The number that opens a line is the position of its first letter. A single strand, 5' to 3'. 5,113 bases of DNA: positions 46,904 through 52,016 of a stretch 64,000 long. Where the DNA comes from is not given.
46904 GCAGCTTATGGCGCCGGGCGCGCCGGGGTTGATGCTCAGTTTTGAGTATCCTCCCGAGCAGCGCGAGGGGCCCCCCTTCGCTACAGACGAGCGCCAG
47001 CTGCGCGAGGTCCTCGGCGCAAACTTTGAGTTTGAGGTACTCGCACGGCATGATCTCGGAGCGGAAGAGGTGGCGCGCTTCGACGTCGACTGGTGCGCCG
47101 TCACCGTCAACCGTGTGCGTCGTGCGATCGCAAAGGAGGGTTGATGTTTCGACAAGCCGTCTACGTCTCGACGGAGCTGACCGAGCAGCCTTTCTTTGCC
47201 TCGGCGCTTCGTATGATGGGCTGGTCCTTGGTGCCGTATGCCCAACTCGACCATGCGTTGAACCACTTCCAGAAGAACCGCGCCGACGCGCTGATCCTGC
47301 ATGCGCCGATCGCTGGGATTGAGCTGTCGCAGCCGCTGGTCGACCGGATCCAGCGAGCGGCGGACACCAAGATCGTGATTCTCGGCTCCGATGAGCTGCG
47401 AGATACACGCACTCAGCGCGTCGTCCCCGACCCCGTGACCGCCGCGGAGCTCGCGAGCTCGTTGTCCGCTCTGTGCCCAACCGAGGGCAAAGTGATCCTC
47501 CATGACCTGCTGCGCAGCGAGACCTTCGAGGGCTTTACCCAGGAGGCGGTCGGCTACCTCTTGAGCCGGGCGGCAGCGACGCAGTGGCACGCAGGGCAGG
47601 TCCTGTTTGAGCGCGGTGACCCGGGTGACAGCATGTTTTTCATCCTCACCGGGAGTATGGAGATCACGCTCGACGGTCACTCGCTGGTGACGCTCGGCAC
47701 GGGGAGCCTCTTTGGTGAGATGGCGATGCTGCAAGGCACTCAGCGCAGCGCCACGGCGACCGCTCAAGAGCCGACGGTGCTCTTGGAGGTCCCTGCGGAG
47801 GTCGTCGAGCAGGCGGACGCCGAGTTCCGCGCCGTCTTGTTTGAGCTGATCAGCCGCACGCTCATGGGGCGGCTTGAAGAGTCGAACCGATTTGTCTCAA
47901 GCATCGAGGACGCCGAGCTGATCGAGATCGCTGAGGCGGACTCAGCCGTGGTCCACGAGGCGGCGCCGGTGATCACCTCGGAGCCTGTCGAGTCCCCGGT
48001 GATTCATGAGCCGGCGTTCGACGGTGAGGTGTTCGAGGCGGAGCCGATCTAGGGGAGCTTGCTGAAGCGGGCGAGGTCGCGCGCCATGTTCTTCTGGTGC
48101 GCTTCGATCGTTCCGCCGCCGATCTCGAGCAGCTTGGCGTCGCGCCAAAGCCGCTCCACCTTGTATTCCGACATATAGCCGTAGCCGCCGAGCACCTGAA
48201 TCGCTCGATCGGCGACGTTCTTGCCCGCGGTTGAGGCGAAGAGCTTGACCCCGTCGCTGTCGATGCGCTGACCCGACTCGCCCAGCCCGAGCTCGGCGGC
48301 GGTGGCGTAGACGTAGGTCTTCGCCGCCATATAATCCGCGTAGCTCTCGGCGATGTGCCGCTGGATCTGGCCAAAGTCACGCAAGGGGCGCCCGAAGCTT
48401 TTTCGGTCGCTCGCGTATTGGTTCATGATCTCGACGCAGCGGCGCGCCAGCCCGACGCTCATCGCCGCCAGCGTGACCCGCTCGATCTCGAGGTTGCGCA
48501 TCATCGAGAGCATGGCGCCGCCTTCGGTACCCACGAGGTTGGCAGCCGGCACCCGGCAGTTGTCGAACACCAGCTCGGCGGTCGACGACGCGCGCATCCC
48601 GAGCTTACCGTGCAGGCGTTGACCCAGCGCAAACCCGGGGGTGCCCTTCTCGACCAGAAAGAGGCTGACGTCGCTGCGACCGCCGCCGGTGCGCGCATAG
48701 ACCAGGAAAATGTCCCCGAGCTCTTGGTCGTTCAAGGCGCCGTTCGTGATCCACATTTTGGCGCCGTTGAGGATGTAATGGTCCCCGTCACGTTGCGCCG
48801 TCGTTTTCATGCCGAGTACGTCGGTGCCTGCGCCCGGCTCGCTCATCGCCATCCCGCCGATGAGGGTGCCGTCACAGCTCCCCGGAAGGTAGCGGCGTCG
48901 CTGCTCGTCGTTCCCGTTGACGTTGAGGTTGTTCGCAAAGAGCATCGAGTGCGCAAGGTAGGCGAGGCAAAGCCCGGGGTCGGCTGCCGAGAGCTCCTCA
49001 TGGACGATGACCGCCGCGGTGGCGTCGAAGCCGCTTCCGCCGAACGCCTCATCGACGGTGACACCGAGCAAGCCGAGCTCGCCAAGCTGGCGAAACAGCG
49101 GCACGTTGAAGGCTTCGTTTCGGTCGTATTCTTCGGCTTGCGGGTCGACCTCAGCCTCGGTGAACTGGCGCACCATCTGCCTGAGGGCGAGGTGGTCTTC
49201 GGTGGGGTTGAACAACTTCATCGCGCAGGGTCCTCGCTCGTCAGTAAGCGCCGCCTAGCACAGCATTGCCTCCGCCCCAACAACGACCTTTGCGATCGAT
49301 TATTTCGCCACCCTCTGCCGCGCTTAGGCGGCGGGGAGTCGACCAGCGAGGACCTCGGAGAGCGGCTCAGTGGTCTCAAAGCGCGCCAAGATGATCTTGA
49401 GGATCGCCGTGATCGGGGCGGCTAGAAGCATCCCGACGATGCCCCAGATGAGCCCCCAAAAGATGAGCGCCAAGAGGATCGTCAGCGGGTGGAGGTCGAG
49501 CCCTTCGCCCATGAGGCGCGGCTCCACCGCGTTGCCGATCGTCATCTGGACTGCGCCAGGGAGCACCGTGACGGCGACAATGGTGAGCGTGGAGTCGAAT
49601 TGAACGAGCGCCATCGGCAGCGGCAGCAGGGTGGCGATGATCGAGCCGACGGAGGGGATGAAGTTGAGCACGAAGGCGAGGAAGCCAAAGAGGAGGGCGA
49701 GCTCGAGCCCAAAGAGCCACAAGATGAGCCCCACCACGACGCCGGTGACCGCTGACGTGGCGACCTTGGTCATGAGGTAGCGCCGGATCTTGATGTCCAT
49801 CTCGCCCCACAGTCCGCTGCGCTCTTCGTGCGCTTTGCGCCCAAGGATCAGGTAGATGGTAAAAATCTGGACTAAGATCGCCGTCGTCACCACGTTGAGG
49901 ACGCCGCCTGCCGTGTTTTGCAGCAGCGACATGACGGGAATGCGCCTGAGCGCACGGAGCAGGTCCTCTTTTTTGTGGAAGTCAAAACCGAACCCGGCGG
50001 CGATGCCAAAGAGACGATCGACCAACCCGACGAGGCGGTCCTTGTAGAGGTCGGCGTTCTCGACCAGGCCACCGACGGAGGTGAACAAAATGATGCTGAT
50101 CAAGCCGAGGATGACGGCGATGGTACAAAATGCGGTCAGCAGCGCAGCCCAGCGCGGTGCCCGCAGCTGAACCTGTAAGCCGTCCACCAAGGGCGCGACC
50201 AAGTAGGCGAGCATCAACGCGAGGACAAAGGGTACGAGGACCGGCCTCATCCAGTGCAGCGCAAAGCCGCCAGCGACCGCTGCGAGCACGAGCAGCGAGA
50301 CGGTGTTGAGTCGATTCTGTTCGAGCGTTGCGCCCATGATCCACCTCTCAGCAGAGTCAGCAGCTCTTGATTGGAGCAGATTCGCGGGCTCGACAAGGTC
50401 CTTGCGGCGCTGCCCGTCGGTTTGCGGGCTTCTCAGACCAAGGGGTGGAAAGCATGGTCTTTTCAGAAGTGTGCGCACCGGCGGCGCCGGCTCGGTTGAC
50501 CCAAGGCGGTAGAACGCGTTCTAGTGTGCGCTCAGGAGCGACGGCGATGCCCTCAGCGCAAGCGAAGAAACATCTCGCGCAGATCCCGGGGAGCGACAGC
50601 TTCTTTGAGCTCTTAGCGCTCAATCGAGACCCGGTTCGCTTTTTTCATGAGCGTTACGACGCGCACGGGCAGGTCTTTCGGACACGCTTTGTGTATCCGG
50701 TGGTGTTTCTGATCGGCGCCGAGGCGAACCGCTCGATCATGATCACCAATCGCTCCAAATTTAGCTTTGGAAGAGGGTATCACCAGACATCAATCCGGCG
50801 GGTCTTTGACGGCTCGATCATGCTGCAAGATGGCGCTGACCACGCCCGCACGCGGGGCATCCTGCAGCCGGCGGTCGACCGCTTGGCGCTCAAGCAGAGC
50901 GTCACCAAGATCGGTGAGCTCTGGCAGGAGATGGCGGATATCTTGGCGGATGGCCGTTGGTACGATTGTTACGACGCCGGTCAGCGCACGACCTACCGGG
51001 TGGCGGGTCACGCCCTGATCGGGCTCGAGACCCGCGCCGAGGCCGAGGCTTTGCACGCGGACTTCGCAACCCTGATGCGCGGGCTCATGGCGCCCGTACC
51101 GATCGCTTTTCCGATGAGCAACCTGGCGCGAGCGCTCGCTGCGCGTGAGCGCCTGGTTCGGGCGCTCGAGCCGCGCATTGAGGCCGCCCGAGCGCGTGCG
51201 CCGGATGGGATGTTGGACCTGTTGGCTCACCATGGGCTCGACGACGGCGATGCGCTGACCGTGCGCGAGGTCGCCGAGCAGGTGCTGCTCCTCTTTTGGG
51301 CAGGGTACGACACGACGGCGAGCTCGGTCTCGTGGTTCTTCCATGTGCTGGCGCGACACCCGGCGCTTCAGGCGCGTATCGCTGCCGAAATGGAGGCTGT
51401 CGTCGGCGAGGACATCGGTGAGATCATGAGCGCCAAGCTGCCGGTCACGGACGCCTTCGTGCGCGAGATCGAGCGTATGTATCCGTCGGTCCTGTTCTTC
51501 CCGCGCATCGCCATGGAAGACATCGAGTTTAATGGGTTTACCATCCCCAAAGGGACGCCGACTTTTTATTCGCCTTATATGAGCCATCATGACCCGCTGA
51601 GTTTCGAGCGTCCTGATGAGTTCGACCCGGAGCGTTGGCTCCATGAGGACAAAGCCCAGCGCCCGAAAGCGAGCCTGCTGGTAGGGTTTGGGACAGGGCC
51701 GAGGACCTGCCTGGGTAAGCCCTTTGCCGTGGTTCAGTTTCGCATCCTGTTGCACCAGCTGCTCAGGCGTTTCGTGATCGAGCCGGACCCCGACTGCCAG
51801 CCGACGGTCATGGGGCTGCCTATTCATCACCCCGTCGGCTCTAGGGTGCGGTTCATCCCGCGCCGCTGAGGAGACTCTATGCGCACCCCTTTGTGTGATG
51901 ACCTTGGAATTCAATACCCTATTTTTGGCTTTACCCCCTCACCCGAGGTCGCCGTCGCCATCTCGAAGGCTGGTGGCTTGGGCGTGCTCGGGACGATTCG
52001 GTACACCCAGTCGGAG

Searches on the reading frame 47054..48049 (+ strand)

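Call 51: search_protein_families(library=pfam, proteins=[window:47054-48049:+], max_evalue=0.001)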
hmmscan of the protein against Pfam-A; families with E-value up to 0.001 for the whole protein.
window:47054-48049:+ (332 aa): 1 family
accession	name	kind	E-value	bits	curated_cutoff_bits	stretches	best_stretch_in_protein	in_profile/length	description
PF00027.35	cNMP_binding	-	1.3e-20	73.6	27.5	1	177-253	3-84/89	Cyclic nucleotide-binding domain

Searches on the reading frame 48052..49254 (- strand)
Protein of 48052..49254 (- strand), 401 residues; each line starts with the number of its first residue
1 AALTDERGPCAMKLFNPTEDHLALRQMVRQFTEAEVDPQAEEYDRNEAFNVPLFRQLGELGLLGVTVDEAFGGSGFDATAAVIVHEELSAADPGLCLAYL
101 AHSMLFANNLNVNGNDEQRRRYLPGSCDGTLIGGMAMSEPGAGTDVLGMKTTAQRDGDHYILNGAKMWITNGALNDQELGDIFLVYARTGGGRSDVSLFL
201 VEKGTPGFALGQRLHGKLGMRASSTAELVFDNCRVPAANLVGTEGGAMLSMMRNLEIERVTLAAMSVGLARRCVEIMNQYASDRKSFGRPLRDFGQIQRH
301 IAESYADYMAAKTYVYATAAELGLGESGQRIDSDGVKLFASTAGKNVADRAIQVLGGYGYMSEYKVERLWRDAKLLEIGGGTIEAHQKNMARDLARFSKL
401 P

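Call 51: search_protein_families(library=pfam, proteins=[window:48052-49254:-], max_evalue=0.001)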
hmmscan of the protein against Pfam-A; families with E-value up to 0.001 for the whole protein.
window:48052-49254:- (401 aa): 4 families
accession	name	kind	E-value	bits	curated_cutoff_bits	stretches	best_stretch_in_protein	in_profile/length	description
PF00441.29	Acyl-CoA_dh_1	-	7.3e-38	130.5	22.4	1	250-394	6-149/150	Acyl-CoA dehydrogenase, C-terminal domain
PF02771.21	Acyl-CoA_dh_N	-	9.1e-35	119.9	22.9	1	18-129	1-112/113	Acyl-CoA dehydrogenase, N-terminal domain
PF02770.24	Acyl-CoA_dh_M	-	3.3e-24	85.3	33.3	1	134-233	1-97/97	Acyl-CoA dehydrogenase, middle domain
PF08028.16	Acyl-CoA_dh_2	-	5e-16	59.6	22.7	1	261-375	2-125/134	Acyl-CoA dehydrogenase, C-terminal domain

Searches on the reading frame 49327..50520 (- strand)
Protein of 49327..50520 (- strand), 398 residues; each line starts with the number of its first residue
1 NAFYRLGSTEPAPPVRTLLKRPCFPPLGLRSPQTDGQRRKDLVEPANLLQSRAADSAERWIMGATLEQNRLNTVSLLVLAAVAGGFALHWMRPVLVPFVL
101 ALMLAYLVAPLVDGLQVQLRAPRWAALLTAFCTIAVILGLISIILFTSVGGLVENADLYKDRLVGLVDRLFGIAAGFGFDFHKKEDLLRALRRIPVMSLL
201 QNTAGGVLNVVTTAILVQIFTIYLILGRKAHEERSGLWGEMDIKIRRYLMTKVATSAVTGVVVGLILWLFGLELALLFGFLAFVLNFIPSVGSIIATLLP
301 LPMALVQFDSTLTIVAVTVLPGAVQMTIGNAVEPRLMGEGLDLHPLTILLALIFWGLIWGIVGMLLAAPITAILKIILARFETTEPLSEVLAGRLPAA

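Call 51: search_protein_families(library=pfam, proteins=[window:49327-50520:-], max_evalue=0.001)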
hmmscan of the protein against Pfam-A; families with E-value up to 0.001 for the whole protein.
window:49327-50520:- (398 aa): 1 family
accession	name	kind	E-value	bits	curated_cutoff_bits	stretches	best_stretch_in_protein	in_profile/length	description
PF01594.21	AI-2E_transport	-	5e-49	167.7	34.3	1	76-380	2-325/327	AI-2E family transporter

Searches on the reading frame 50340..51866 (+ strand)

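Call 51: search_protein_families(library=pfam, proteins=[window:50340-51866:+], max_evalue=0.001)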
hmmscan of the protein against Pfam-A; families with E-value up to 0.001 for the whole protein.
window:50340-51866:+ (509 aa): 1 family
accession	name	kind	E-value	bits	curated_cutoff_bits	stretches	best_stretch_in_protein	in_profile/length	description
PF00067.27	p450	-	1.5e-61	209.1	22.8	1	259-488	203-442/462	Cytochrome P450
